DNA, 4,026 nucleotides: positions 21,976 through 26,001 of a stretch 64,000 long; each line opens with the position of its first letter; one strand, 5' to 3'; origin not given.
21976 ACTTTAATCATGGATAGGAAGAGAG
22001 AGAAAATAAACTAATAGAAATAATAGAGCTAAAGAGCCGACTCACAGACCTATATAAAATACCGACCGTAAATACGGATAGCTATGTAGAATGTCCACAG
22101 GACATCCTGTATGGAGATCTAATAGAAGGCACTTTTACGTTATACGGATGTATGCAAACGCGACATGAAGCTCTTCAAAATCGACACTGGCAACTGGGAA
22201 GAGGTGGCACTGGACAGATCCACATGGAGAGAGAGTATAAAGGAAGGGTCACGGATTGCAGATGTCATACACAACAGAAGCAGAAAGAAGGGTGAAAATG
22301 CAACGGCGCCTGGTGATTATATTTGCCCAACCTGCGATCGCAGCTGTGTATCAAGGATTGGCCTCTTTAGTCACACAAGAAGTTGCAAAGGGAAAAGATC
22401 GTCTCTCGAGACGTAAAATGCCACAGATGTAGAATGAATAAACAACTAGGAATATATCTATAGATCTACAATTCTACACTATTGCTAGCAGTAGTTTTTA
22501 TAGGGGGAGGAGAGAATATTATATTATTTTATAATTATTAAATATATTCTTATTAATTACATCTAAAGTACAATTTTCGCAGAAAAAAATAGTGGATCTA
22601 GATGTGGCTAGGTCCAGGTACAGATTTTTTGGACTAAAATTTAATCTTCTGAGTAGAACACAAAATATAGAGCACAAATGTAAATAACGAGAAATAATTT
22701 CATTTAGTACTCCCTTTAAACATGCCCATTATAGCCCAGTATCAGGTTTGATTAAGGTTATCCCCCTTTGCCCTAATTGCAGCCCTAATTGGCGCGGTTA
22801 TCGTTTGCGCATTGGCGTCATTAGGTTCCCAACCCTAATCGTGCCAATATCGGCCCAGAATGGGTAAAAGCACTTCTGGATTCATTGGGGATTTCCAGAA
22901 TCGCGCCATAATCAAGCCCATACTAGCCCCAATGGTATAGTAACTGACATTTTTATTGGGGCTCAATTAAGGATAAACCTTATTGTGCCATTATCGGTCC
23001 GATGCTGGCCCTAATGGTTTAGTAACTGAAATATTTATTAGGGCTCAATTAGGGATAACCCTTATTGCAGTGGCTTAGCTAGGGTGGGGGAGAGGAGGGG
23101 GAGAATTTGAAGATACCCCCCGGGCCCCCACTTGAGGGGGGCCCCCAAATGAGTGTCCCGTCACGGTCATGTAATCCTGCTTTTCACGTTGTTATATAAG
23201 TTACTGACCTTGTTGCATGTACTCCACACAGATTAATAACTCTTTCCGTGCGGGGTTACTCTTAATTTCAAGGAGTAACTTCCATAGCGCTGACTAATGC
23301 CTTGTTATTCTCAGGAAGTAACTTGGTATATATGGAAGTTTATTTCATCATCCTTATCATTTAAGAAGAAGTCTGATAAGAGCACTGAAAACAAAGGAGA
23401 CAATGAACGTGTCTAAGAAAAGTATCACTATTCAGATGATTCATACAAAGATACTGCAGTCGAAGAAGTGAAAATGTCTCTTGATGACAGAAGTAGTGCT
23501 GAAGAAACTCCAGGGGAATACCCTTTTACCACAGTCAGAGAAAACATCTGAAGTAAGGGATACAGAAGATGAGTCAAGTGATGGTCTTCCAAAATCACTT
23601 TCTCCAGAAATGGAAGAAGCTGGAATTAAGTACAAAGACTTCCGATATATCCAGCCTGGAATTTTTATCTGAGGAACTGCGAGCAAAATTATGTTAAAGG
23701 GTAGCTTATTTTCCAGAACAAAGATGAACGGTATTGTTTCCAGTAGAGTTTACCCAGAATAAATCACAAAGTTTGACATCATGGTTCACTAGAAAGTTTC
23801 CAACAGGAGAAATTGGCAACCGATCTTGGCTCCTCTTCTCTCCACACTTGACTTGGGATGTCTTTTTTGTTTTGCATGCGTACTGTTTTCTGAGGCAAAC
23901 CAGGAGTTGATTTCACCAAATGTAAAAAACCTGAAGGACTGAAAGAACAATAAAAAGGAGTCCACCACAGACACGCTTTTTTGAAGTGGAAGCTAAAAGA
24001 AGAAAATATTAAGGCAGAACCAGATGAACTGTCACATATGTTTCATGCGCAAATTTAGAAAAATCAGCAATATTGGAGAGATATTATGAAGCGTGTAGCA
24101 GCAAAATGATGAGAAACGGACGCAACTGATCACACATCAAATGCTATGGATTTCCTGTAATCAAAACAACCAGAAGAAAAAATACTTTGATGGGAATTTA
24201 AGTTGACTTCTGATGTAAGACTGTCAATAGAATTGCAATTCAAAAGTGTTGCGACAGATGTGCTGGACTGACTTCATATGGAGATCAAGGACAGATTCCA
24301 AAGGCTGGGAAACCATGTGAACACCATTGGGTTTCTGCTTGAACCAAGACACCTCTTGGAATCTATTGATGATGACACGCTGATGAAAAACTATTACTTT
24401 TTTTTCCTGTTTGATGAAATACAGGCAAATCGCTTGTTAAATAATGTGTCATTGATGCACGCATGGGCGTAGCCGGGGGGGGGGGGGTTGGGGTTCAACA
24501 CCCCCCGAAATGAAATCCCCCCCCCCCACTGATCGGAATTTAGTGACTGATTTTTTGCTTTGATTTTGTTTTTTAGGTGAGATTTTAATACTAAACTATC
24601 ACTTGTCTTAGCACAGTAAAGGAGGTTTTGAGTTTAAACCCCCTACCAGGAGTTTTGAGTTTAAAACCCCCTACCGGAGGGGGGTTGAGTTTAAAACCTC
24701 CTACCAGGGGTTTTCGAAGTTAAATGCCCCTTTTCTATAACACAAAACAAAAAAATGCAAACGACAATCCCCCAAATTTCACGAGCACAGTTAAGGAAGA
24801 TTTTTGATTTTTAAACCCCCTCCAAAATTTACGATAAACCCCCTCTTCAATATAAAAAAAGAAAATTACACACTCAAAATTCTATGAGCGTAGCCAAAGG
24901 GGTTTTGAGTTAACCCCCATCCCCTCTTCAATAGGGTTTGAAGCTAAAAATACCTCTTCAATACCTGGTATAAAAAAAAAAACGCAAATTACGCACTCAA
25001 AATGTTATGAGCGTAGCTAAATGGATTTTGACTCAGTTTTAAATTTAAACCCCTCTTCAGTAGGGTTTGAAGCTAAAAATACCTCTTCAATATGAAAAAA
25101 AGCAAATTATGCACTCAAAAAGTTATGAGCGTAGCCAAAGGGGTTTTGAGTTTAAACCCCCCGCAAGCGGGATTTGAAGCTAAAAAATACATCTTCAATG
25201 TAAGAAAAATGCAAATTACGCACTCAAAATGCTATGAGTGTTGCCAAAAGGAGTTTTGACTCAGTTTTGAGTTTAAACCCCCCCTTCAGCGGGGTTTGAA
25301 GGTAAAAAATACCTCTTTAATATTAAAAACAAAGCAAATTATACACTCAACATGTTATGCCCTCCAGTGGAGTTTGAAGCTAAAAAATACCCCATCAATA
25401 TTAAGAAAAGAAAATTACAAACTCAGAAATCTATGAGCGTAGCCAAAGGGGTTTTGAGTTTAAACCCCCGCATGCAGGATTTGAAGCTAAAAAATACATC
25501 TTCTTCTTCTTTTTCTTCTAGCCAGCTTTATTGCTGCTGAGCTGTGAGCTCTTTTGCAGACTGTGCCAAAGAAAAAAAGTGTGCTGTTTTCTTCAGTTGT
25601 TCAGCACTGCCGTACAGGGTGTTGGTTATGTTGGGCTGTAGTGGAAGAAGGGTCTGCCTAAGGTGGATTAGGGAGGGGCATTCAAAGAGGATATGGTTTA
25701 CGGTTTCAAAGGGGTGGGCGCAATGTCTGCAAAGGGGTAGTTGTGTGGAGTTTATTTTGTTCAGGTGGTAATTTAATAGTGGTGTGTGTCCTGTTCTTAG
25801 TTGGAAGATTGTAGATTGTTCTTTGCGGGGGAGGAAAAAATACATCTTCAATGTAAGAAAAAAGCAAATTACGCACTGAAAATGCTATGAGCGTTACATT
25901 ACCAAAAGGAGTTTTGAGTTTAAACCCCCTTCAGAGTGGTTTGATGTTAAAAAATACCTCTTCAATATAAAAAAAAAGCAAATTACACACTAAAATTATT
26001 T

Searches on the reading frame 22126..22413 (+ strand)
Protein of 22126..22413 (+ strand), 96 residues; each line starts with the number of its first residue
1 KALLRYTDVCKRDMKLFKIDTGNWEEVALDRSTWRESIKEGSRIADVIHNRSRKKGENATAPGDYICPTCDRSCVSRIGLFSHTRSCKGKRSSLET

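Call 35: search_protein_families(library=pfam, max_evalue=0.01, proteins=[window:22126-22413:+])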
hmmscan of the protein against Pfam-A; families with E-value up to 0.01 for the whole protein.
seq(96 aa): 2 families
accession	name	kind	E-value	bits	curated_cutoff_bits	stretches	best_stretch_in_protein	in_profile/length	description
PF00096.32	zf-C2H2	-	0.0057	17.5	25.2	0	65-86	1-22/23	Zinc finger, C2H2 type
PF23320.1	Zn_SUZ12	-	0.0089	16.2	28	0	59-87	18-46/70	Polycomb protein SUZ12-like, Zn domain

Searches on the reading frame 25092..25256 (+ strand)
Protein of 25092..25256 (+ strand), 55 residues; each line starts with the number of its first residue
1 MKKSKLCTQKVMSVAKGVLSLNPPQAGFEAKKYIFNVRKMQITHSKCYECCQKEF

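Call 31: find_homologous_proteins(query=window:25092-25256:+, max_evalue=10)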
Query seq(55 aa): no candidate shares three 5-residue words with the query. No homologue found.

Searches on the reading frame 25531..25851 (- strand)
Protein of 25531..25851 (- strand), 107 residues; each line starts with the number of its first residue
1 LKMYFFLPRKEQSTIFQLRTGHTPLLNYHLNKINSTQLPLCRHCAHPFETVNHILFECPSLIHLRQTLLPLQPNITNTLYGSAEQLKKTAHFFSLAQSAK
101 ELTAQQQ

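Call 35: search_protein_families(library=pfam, max_evalue=0.01, proteins=[window:25531-25851:-])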
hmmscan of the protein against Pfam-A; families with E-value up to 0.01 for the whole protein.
seq(107 aa): 1 family
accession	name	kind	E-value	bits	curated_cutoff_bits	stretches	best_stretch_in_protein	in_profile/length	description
PF13966.11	zf-RVT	-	0.0003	21.8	27.5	1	26-60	46-80/85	zinc-binding in reverse transcriptase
